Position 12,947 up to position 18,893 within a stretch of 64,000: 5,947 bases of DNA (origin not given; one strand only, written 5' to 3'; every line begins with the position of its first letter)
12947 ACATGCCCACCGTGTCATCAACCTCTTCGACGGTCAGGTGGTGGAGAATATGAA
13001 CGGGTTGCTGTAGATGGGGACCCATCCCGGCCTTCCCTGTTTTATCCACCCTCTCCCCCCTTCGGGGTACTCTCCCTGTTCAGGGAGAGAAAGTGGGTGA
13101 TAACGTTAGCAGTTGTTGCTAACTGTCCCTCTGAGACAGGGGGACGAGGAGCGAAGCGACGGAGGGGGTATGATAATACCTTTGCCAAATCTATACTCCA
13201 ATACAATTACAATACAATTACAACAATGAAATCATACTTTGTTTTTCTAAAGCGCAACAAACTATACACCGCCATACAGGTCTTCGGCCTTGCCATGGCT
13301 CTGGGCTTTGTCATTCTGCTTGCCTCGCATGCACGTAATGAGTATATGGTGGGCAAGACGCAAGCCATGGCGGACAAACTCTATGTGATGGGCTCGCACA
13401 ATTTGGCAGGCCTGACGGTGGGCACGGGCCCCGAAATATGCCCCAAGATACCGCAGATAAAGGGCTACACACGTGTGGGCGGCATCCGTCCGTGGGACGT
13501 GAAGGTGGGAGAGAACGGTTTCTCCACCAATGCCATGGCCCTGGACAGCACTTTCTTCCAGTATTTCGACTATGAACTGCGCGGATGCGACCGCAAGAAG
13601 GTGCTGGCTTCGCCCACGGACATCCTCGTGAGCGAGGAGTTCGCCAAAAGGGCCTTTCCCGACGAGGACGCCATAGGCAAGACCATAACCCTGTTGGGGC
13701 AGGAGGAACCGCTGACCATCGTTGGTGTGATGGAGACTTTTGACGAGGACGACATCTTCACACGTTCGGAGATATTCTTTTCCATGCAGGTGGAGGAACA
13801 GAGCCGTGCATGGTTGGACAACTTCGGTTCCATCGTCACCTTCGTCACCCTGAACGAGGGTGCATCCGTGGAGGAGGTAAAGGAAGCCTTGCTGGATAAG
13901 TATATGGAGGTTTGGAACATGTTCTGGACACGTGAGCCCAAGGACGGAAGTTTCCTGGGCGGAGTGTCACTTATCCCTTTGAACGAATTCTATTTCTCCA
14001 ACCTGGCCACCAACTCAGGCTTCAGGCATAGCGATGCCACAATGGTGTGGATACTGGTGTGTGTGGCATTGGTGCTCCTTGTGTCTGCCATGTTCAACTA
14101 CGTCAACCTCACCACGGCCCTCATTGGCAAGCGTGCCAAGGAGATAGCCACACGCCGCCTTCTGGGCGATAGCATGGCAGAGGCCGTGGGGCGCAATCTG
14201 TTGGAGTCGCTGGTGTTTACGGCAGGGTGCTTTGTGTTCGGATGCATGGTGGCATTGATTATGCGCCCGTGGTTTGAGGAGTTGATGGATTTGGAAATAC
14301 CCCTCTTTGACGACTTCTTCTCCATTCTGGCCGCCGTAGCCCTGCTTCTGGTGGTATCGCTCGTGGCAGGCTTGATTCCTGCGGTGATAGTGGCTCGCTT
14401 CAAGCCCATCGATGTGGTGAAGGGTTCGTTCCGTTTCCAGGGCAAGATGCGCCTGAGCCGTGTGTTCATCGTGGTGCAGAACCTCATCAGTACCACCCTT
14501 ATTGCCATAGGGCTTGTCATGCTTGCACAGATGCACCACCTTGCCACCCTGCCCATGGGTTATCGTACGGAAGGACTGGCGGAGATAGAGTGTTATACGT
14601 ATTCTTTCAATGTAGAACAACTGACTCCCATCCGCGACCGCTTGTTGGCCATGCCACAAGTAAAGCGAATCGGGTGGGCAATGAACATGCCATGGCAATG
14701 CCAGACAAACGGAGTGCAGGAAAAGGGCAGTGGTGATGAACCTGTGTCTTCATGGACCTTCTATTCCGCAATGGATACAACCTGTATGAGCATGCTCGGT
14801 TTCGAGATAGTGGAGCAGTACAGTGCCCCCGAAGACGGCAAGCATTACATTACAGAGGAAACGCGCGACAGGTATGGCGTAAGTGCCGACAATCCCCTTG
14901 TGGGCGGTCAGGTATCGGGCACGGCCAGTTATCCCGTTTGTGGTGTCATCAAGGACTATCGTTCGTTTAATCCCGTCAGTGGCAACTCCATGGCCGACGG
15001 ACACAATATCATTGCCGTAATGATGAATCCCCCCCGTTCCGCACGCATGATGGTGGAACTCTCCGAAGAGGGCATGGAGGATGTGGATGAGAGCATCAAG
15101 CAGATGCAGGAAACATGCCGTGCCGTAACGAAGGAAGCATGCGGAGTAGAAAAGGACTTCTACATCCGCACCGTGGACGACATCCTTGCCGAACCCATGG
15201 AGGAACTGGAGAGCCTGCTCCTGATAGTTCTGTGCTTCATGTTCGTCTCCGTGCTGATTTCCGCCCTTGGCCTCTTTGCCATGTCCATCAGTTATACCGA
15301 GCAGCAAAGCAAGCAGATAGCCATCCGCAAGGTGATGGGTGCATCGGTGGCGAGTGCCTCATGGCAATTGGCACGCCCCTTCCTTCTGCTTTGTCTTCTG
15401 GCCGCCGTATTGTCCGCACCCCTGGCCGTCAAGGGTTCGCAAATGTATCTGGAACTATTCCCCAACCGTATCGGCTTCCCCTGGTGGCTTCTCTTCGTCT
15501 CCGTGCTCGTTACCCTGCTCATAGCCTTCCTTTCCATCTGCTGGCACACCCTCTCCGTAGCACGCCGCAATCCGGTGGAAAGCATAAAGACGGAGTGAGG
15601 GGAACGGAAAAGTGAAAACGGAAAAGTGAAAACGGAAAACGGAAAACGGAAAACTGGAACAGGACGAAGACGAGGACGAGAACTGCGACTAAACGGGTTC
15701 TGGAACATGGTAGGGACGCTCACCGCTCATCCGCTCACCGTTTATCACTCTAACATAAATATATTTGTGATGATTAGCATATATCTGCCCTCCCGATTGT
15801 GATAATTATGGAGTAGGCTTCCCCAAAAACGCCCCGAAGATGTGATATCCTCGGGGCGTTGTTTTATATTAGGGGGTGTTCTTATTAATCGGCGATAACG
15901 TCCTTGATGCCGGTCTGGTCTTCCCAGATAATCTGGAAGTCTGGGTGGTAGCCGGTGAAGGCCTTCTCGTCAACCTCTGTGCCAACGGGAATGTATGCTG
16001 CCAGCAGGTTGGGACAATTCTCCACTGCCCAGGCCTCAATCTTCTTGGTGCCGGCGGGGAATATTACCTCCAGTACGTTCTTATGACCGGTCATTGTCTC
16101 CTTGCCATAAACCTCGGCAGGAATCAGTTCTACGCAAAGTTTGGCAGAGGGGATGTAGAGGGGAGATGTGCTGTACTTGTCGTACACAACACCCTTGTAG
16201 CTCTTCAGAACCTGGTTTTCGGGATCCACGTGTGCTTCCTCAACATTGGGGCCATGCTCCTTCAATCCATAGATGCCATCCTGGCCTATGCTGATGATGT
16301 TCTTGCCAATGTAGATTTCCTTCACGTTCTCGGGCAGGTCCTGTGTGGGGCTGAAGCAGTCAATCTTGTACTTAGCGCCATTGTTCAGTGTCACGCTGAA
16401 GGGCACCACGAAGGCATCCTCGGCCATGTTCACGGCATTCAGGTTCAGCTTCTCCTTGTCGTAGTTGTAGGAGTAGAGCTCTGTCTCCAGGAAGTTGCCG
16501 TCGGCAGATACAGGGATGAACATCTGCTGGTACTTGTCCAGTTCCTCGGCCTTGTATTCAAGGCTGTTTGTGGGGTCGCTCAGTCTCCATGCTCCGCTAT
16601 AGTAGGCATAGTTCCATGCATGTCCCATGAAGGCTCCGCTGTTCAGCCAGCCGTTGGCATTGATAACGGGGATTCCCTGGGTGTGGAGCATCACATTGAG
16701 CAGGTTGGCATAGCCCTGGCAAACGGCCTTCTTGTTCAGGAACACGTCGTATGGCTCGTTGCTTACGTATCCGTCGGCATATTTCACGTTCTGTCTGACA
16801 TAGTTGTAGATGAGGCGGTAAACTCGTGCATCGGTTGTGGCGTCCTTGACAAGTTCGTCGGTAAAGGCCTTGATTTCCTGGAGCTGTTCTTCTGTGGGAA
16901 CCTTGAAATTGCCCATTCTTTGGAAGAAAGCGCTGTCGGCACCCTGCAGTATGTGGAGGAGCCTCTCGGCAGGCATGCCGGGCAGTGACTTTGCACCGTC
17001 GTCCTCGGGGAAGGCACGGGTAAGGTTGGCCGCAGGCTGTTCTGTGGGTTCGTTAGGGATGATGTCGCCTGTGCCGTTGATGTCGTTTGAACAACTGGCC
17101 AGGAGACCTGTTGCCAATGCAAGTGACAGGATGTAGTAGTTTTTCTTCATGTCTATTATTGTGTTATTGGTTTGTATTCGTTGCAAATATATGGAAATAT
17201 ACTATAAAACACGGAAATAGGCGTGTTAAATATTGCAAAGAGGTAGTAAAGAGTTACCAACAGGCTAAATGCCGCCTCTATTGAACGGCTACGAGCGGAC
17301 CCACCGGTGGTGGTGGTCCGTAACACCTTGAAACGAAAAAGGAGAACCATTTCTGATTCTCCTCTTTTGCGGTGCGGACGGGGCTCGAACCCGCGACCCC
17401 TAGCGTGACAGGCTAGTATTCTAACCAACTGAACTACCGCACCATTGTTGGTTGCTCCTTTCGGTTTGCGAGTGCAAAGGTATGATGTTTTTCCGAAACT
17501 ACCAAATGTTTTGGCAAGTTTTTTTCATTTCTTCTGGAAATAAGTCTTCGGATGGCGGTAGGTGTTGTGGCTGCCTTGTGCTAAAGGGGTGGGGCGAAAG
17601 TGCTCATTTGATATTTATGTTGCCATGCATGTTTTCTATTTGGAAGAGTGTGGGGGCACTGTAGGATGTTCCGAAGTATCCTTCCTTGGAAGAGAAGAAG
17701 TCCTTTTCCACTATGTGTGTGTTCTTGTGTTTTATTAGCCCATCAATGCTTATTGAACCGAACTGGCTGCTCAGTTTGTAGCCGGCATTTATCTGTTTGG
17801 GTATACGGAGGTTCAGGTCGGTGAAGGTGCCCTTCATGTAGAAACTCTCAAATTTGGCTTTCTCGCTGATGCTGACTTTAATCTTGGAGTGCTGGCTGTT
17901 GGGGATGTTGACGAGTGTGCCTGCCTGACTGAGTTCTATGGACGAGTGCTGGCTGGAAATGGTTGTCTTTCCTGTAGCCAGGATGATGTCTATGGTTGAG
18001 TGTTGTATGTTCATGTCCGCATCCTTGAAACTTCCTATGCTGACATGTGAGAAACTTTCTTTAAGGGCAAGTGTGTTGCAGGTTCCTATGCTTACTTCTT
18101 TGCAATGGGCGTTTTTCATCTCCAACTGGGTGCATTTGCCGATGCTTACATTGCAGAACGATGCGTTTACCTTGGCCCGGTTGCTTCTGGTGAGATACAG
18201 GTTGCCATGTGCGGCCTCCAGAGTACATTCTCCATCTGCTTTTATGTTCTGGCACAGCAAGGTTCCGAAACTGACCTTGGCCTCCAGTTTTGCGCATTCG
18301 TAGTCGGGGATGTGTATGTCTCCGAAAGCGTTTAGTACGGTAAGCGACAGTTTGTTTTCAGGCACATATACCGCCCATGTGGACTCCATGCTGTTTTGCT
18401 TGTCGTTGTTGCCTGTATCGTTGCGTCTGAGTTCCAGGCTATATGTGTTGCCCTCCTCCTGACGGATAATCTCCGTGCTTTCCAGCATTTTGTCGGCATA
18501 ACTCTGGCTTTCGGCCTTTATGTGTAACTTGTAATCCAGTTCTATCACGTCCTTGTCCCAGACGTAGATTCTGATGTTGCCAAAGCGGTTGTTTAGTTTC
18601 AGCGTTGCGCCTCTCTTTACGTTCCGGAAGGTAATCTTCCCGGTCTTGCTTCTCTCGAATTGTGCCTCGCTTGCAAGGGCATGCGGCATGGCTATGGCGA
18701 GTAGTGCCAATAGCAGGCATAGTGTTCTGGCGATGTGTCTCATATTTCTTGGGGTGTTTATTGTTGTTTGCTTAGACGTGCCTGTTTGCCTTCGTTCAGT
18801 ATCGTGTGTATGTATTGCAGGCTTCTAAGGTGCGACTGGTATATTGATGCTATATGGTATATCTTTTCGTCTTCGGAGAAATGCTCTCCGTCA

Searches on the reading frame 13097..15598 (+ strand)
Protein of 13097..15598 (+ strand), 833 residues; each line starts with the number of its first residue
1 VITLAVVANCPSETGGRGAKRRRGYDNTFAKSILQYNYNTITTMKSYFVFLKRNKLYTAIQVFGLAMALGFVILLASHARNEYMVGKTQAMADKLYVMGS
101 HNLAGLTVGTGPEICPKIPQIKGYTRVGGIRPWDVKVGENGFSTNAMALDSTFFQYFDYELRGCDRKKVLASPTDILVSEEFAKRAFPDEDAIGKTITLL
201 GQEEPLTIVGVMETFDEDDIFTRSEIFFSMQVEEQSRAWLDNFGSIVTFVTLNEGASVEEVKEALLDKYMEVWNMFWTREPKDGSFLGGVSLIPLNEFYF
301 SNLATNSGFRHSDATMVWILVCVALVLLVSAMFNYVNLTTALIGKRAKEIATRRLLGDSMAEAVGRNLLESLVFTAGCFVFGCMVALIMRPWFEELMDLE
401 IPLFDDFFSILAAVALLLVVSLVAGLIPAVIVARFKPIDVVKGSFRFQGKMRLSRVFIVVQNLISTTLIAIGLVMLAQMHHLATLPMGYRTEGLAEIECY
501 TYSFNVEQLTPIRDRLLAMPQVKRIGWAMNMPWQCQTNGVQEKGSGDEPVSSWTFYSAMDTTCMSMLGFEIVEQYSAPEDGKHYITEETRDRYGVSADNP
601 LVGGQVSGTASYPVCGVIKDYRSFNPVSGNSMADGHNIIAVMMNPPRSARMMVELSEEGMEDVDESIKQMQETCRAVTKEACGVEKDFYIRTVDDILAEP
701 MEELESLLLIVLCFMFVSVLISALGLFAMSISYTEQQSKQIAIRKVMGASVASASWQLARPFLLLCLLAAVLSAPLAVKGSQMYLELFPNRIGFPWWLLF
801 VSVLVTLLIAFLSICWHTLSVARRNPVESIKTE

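Call 29: search_protein_families(library=pfam, proteins=[window:13097-15598:+])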
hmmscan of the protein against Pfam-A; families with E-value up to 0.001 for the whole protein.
window:13097-15598:+ (833 aa): 2 families
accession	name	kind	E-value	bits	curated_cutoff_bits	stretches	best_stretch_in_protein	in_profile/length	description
PF02687.27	FtsX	-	2.1e-25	89.5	25.5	2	322-436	2-119/120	FtsX-like permease C-terminal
PF12704.14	MacB_PCD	-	4.8e-18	66.6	27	1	58-265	1-204/207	MacB-like periplasmic core domain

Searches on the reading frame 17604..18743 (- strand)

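Call 29: search_protein_families(library=pfam, proteins=[window:17604-18743:-])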
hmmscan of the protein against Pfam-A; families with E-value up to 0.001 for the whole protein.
window:17604-18743:- (379 aa): 1 family
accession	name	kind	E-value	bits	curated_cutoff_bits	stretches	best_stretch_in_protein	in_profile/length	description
PF13349.12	DUF4097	-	6.5e-06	26.1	22.9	0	96-378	39-246/247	Toastrack DUF4097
